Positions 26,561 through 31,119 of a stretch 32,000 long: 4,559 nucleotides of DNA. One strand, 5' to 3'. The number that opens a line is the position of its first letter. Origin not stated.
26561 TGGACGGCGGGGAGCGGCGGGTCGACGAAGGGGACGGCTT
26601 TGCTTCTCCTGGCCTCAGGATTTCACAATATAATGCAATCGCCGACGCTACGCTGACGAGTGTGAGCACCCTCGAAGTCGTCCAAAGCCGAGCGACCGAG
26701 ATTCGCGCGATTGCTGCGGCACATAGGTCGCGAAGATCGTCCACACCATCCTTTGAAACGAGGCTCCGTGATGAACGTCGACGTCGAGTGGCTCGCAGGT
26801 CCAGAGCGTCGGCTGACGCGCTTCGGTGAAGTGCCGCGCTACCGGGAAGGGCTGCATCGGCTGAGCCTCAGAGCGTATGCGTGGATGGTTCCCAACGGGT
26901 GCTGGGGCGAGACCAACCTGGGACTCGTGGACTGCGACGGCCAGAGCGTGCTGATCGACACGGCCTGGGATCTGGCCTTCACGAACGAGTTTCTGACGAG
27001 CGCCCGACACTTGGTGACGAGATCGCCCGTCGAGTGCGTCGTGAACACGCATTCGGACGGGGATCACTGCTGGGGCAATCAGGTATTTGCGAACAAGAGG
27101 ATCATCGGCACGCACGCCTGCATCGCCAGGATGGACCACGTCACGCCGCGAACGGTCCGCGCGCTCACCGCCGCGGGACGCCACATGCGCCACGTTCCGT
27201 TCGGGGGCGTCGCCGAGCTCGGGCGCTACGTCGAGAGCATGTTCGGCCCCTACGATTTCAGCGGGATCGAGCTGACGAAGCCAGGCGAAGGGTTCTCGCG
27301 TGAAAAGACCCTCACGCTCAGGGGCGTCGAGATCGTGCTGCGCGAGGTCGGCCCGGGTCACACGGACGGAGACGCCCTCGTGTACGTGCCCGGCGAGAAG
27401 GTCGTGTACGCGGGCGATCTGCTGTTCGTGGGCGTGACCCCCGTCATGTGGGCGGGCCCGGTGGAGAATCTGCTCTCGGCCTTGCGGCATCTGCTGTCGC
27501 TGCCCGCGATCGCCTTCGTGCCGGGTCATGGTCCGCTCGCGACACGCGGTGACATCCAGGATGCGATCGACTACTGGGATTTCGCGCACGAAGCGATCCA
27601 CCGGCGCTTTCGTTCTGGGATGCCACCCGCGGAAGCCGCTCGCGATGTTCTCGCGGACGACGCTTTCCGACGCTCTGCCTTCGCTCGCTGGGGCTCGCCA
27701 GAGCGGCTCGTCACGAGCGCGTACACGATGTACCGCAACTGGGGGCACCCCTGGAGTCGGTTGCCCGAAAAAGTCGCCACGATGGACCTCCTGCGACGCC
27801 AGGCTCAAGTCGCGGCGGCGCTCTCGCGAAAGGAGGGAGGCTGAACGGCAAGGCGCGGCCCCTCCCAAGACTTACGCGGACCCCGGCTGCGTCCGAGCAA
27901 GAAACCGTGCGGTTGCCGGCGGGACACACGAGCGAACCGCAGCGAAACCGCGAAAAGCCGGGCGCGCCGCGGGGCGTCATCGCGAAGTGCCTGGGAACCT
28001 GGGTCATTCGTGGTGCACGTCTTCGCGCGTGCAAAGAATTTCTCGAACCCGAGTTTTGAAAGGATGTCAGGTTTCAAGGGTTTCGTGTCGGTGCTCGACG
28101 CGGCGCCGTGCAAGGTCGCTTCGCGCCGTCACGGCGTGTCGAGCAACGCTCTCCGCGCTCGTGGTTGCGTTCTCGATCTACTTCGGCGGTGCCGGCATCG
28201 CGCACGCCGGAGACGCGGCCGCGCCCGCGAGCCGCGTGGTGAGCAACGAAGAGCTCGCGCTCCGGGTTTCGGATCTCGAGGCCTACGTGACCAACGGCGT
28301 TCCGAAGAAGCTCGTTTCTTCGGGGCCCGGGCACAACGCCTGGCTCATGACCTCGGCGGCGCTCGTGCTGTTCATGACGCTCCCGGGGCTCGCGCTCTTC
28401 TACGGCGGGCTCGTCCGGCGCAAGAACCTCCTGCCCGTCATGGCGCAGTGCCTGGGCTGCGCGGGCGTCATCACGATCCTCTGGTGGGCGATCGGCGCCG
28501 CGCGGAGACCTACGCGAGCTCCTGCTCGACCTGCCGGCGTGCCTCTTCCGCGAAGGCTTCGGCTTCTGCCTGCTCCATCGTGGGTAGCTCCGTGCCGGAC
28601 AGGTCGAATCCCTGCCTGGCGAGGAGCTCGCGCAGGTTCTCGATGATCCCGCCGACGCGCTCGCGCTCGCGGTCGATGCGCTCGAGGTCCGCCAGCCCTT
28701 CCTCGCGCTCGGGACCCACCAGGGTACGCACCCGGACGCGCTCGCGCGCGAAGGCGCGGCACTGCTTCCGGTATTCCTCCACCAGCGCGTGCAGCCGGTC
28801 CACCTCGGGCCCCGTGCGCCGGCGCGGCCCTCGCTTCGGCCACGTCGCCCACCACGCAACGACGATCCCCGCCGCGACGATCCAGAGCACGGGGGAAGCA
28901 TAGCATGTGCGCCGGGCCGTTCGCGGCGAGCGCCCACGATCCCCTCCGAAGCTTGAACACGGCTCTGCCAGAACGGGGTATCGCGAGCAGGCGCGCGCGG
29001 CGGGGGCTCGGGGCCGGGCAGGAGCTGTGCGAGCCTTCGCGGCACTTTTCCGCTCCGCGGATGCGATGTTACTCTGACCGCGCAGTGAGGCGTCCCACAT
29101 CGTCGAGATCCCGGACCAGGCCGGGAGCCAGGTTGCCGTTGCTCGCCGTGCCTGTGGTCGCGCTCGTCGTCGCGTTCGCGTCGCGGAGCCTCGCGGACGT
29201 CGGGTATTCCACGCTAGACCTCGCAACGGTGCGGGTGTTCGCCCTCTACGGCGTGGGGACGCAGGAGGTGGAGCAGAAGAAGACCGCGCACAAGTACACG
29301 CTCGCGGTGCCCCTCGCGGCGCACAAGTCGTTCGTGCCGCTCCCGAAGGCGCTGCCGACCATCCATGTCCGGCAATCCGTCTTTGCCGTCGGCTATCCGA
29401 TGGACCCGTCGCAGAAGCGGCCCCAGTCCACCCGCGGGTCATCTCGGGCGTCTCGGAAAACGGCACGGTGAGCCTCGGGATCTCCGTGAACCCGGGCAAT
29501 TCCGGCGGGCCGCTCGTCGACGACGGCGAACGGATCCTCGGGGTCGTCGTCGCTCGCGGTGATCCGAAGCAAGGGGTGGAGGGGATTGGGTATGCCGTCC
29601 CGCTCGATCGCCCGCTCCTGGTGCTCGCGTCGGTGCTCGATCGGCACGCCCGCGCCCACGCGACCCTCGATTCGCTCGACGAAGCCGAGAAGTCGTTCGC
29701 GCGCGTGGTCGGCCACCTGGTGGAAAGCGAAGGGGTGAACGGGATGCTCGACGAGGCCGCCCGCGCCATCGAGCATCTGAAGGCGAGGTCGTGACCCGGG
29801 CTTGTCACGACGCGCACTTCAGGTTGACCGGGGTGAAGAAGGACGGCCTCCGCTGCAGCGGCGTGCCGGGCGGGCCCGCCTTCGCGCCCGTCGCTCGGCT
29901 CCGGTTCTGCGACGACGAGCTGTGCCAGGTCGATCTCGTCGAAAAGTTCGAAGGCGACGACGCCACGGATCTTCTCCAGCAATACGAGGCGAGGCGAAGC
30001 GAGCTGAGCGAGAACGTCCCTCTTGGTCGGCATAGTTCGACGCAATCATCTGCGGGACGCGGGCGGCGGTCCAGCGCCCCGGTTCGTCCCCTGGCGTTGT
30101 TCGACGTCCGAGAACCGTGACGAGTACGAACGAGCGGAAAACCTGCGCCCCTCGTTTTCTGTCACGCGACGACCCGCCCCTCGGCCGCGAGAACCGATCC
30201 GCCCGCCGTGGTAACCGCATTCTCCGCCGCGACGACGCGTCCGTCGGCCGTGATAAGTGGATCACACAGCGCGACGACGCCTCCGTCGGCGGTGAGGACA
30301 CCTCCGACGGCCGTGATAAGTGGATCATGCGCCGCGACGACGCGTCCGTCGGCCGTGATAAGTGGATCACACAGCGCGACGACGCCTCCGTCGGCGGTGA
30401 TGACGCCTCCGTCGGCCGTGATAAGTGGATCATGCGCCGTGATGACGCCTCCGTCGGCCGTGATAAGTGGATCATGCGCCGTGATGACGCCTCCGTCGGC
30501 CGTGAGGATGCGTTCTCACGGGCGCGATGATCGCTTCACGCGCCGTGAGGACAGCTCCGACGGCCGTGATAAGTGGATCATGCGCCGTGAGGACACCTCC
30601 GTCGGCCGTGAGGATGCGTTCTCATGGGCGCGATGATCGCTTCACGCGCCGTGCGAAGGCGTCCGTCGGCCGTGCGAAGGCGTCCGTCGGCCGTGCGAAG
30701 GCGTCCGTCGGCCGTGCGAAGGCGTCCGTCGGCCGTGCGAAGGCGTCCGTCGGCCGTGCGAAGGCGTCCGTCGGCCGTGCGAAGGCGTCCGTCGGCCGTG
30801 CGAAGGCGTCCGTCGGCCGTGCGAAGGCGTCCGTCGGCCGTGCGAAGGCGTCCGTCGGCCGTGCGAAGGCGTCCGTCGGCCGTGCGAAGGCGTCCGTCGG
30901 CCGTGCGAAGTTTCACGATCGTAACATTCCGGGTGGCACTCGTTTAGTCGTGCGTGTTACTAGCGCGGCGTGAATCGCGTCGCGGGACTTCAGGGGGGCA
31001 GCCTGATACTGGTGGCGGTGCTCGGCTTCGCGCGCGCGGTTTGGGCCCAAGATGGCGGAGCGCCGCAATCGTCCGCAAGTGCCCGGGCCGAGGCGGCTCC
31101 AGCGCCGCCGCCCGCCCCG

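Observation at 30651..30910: Twelve perfectly identical 21-bp direct repeats ending 59 nt upstream of a TonB-dependent receptor start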

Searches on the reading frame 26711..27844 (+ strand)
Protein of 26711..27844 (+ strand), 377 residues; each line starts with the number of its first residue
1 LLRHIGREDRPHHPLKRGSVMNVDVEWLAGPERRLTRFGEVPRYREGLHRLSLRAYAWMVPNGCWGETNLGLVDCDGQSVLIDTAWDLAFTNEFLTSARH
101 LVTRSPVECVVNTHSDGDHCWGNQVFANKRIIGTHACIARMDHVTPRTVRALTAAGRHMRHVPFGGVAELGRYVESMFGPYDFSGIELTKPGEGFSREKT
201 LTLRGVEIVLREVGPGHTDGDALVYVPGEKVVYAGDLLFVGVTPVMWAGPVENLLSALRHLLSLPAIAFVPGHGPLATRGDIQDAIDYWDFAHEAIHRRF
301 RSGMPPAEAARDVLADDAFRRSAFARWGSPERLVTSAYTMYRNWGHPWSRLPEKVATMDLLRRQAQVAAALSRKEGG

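Call 8: search_protein_families(library=pfam, proteins=[window:26711-27844:+], max_evalue=0.01)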
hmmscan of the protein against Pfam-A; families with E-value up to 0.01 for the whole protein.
window:26711-27844:+ (377 aa): 2 families
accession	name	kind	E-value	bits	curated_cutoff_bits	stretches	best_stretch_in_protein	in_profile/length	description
PF00753.33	Lactamase_B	-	6.2e-24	85.5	22.7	1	66-273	4-196/196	Metallo-beta-lactamase superfamily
PF12706.13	Lactamase_B_2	-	0.00079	19.5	27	1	80-151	3-80/200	Beta-lactamase superfamily domain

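Call 43: find_encoding_contigs(protein=window:26771-27844:+, flank=10000, max_places=10)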
Protein window:26771-27844:+ (357 aa): 1 contig read that carries it; 1 place shown.
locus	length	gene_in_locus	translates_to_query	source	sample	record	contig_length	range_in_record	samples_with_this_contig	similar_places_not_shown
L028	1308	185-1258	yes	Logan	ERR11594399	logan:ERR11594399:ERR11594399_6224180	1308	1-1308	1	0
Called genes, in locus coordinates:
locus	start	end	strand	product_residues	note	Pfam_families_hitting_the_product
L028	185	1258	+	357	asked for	PF00753:Lactamase_B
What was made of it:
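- The source is a metagenome-type contig longer than 1 Mb (call 43).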

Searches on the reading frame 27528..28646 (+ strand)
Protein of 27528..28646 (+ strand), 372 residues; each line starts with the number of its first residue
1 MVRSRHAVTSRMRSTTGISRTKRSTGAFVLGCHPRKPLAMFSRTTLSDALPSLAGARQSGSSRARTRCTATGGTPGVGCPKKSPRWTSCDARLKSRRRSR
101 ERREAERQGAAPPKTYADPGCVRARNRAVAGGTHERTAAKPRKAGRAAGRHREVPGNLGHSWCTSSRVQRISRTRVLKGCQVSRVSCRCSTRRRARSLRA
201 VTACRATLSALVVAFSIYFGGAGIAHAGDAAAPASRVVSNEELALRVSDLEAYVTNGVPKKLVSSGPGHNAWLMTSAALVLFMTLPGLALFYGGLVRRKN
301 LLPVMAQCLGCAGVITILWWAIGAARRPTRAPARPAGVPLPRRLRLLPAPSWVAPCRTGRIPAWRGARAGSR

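Call 8: search_protein_families(library=pfam, proteins=[window:27528-28646:+], max_evalue=0.01)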
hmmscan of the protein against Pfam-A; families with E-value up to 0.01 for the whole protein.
window:27528-28646:+ (372 aa): 1 family
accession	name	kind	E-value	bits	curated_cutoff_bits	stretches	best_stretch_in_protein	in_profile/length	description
PF00909.26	Ammonium_transp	-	1.4e-08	34.4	23.2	1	271-323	1-52/399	Ammonium Transporter Family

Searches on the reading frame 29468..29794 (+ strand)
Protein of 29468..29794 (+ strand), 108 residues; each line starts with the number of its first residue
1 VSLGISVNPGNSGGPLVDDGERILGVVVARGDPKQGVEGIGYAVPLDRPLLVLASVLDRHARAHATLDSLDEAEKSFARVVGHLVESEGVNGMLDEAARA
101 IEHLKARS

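Call 8: search_protein_families(library=pfam, proteins=[window:29468-29794:+], max_evalue=0.01)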
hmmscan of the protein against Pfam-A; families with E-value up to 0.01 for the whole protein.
window:29468-29794:+ (108 aa): 2 families
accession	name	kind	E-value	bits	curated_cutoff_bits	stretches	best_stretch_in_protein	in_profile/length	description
PF00089.32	Trypsin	-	0.00039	20.7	20.6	1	5-46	173-213/220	Trypsin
PF13365.12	Trypsin_2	-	0.0068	17.6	27.6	0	5-26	123-144/144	Trypsin-like peptidase domain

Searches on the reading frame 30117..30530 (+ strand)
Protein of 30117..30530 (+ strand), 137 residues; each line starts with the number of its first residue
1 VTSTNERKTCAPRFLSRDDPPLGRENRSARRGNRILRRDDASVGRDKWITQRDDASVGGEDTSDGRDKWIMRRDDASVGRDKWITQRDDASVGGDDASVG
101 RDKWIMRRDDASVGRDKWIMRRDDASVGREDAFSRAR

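Call 8: search_protein_families(library=pfam, proteins=[window:30117-30530:+], max_evalue=0.01)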
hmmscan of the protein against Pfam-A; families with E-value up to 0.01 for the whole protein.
window:30117-30530:+ (137 aa): 0 families

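Call 39: search_protein_representatives(protein=window:30117-30527:+)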
Query: 137 residues. Proteins with E-value up to 0.001 (for the whole library): 56; up to 1e-10: 4; up to 1e-30: 0. The best 56 are listed.
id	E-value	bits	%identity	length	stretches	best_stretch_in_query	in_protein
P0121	1.5e-22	96.3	29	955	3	12-133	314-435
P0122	1.7e-19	86.4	35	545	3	32-133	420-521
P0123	2.6e-19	85.8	17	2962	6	24-129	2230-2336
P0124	2.5e-16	76.1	25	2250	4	32-134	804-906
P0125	2.8e-10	56.5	27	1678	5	24-128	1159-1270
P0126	1.1e-09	54.6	30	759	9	30-126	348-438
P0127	1.7e-08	50.8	27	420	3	39-127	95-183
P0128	2.0e-08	50.5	26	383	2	14-133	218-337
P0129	3.8e-08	49.6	35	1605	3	37-118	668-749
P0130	4.0e-08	49.5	21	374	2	25-119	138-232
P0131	5.7e-08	49.0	38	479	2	35-132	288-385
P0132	6.4e-08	48.9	41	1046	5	38-132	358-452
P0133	2.4e-07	47.0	27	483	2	29-126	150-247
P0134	3.8e-07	46.4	42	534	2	33-130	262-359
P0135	4.9e-07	46.0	25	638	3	16-131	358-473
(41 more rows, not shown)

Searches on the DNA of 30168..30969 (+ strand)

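Call 52: search_dna_similar(query=window:30168-30969:+, collection=plasmids, mode=distant, max_rows=10)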
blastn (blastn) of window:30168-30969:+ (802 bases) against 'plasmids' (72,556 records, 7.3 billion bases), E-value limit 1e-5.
No match.

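Call 53: search_dna_similar(query=window:30168-30969:+, collection=phages, mode=distant, max_rows=10)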
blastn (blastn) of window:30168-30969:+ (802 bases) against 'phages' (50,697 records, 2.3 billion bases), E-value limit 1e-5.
No match.
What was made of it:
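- There is nothing in plasmids or phages (calls 52, 53).
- Tried and rejected: blastn against plasmids and phages gave no match (calls 52, 53).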
